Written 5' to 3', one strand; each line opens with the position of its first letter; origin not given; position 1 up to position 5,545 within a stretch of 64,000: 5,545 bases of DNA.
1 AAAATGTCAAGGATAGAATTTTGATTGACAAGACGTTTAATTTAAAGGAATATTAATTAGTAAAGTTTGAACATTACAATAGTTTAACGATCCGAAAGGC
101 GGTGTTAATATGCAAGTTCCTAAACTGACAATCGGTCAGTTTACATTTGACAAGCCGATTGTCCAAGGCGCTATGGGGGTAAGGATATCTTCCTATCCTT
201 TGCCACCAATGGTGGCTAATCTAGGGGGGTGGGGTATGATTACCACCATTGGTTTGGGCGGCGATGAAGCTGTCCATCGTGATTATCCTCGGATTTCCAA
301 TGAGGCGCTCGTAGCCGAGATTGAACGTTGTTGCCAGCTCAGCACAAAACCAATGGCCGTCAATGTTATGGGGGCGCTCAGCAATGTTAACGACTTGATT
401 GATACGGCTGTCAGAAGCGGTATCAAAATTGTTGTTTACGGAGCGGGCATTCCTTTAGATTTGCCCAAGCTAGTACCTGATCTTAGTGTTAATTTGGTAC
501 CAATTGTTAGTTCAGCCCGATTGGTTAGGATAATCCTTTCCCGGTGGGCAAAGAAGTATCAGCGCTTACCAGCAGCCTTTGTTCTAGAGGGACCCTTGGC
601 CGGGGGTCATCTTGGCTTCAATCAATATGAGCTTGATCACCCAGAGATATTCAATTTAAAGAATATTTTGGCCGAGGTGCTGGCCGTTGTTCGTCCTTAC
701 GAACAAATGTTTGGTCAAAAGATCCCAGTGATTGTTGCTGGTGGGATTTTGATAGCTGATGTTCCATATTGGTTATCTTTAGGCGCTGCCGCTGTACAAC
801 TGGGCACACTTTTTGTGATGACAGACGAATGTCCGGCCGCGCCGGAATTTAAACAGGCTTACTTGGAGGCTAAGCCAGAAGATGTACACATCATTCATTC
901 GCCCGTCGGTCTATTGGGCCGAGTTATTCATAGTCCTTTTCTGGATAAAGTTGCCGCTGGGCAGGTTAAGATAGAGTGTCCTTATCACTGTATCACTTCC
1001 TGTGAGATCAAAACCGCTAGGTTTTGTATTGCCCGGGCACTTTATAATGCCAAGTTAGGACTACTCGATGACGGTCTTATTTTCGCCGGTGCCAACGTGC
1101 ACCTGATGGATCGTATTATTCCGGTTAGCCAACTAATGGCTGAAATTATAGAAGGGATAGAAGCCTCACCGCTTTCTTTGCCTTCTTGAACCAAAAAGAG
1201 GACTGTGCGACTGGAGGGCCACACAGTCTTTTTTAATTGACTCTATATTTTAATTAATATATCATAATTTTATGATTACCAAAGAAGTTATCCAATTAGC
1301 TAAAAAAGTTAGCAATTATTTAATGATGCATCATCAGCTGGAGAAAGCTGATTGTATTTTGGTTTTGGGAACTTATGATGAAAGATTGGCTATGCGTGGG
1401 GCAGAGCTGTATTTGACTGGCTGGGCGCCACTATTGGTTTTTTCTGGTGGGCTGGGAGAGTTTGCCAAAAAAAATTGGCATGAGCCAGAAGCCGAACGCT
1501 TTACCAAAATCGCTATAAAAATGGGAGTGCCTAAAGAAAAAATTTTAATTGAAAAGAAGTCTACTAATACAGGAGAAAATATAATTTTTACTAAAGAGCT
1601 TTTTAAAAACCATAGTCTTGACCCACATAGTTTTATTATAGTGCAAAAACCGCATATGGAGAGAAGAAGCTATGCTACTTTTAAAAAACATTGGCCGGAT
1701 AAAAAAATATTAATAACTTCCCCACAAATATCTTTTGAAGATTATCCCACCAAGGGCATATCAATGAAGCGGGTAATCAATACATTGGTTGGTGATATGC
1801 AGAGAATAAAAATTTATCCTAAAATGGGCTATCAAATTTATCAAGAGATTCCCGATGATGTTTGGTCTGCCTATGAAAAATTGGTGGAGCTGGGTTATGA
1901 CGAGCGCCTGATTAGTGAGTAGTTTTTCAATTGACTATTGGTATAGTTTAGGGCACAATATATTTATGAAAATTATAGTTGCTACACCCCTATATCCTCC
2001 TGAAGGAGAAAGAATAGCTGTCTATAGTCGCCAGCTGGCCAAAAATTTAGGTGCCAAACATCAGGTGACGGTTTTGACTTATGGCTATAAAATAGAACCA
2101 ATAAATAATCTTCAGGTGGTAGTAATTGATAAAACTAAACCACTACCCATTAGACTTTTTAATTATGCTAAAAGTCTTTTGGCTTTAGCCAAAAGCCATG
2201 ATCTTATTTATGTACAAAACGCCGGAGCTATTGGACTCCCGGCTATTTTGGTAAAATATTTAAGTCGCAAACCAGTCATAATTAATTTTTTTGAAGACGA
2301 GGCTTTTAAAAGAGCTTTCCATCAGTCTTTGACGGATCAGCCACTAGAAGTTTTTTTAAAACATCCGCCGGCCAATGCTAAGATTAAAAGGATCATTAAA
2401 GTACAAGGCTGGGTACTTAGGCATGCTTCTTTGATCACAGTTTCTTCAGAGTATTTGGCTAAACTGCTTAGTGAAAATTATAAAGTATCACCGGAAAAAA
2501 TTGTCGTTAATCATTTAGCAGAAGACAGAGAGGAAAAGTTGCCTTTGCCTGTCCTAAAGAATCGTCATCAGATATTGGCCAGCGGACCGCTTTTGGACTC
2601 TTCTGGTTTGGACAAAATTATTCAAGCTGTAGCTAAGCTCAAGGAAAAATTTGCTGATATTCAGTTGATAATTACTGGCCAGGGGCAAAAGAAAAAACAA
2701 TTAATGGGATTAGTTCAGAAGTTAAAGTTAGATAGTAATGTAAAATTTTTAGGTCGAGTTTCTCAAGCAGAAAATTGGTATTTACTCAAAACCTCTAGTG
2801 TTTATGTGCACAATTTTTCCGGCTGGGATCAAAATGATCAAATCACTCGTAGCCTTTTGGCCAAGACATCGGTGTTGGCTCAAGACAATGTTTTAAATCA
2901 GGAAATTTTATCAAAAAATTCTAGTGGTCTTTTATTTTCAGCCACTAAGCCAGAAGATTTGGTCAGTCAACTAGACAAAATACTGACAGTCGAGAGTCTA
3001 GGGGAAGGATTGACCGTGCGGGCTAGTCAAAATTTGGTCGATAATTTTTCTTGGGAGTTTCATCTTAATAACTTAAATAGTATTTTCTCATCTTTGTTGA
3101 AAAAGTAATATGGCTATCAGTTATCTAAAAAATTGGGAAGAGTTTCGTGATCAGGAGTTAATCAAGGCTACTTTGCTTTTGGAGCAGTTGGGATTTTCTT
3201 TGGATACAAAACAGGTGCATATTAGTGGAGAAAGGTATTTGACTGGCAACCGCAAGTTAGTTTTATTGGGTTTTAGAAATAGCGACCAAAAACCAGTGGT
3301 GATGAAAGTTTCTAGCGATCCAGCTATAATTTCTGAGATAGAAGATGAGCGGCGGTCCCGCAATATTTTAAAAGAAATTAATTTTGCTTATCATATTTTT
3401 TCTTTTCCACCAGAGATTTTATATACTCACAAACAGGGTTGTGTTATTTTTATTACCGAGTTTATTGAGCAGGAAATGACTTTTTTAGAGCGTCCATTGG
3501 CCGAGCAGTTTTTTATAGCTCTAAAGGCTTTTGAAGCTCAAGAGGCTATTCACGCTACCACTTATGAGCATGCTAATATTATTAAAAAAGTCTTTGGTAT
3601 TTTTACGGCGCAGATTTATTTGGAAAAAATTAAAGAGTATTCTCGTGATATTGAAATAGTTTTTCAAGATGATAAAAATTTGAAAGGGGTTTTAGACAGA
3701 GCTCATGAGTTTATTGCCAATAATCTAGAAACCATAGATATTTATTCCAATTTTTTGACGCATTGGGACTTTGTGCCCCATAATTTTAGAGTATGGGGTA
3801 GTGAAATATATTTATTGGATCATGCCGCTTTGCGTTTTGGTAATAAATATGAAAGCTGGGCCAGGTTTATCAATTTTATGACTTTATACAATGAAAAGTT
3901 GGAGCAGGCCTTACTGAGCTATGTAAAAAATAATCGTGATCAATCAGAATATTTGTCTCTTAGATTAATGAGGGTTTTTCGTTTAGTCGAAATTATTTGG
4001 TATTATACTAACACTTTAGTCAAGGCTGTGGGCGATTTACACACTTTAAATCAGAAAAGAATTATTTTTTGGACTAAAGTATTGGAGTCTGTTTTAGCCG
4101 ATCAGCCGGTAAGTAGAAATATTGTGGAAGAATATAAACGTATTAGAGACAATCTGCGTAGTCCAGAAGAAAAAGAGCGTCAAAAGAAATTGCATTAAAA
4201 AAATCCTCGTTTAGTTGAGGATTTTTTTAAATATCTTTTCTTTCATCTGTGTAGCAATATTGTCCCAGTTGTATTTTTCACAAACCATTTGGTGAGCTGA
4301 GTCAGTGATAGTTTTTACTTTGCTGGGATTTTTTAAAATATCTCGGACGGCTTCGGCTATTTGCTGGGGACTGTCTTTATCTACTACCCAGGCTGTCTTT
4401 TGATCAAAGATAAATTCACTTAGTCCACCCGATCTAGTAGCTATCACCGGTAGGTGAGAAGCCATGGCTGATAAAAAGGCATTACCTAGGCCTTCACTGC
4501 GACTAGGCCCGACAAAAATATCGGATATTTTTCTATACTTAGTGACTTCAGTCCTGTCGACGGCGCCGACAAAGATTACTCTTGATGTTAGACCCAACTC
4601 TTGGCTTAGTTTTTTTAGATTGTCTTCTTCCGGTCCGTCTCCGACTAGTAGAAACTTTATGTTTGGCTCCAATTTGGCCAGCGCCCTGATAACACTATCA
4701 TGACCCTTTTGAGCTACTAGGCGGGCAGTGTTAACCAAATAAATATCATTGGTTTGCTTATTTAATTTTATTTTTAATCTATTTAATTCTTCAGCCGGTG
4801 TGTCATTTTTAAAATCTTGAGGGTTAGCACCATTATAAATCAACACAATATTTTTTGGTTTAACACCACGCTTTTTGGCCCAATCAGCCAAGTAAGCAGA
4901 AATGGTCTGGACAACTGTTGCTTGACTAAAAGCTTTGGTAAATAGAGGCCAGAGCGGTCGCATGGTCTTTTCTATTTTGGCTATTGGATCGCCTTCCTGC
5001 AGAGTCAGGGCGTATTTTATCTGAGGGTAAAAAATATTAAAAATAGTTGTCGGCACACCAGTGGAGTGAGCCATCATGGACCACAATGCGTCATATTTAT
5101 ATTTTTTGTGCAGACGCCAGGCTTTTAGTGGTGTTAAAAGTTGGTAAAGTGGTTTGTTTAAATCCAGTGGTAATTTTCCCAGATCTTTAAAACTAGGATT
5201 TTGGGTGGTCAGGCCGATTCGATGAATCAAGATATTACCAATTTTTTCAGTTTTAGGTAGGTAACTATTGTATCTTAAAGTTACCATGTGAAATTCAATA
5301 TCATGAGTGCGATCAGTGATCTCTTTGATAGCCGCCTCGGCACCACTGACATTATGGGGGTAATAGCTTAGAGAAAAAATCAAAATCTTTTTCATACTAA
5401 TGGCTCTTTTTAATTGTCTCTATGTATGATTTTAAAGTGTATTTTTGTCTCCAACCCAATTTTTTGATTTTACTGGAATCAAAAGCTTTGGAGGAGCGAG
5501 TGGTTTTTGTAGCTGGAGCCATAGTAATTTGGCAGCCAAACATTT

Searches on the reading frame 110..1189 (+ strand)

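Call 34: search_protein_families(library=pfam, proteins=[window:110-1189:+], max_evalue=0.0001)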
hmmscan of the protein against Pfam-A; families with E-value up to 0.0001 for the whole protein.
window:110-1189:+ (359 aa): 1 family
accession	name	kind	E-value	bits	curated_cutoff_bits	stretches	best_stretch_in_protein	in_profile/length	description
PF03060.21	NMO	-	5.2e-36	125.1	28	1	100-348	109-330/331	Nitronate monooxygenase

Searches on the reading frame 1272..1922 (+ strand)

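Call 34: search_protein_families(library=pfam, proteins=[window:1272-1922:+], max_evalue=0.0001)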
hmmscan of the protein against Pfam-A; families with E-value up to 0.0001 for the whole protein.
window:1272-1922:+ (216 aa): 1 family
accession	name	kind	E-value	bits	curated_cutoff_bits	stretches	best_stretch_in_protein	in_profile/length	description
PF02698.23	DUF218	-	7.2e-20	71.7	27.6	1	27-144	1-104/133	DUF218 domain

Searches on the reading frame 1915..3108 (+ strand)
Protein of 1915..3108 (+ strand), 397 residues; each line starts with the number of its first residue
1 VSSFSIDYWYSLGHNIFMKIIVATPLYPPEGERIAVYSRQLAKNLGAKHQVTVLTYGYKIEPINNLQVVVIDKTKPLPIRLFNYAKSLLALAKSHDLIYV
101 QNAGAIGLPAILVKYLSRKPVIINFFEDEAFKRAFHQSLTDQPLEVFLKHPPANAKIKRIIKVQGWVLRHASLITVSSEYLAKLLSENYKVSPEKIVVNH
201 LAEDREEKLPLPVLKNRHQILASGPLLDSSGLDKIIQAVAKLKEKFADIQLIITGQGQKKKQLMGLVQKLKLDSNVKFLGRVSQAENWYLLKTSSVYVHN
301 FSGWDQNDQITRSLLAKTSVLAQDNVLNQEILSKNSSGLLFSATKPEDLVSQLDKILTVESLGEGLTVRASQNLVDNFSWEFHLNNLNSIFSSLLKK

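Call 34: search_protein_families(library=pfam, proteins=[window:1915-3108:+], max_evalue=0.0001)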
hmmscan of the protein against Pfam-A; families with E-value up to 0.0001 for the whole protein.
window:1915-3108:+ (397 aa): 4 families
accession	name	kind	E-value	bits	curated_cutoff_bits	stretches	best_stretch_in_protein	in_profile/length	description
PF00534.26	Glycos_transf_1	-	2.4e-19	70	26.4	1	215-360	13-159/172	Glycosyl transferases group 1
PF13692.12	Glyco_trans_1_4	-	1e-11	45.7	27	1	218-358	2-141/142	Glycosyl transferases group 1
PF13439.12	Glyco_transf_4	-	2.5e-11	44.3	28.5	1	35-198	5-161/170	Glycosyltransferase Family 4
PF13579.12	Glyco_trans_4_4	-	2.5e-09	38.1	29.7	1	34-200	3-156/158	Glycosyl transferase 4-like domain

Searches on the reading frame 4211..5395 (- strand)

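Call 34: search_protein_families(library=pfam, proteins=[window:4211-5395:-], max_evalue=0.0001)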
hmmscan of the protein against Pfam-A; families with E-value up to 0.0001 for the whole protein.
window:4211-5395:- (394 aa): 5 families
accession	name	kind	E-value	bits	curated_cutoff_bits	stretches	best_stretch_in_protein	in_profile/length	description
PF00534.26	Glycos_transf_1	-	4.2e-40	137.5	26.4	1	208-367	6-169/172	Glycosyl transferases group 1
PF13692.12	Glyco_trans_1_4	-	3.3e-32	112.1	27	1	220-356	4-142/142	Glycosyl transferases group 1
PF20706.3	GT4-conflict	-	4.6e-10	39.5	26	1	212-383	194-384/385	Family 4 Glycosyltransferase in conflict systems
PF13524.12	Glyco_trans_1_2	-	1.3e-08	35.3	25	1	236-385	6-143/144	Glycosyl transferase-like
PF13439.12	Glyco_transf_4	-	1.1e-07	32.5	28.5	1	75-193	46-169/170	Glycosyltransferase Family 4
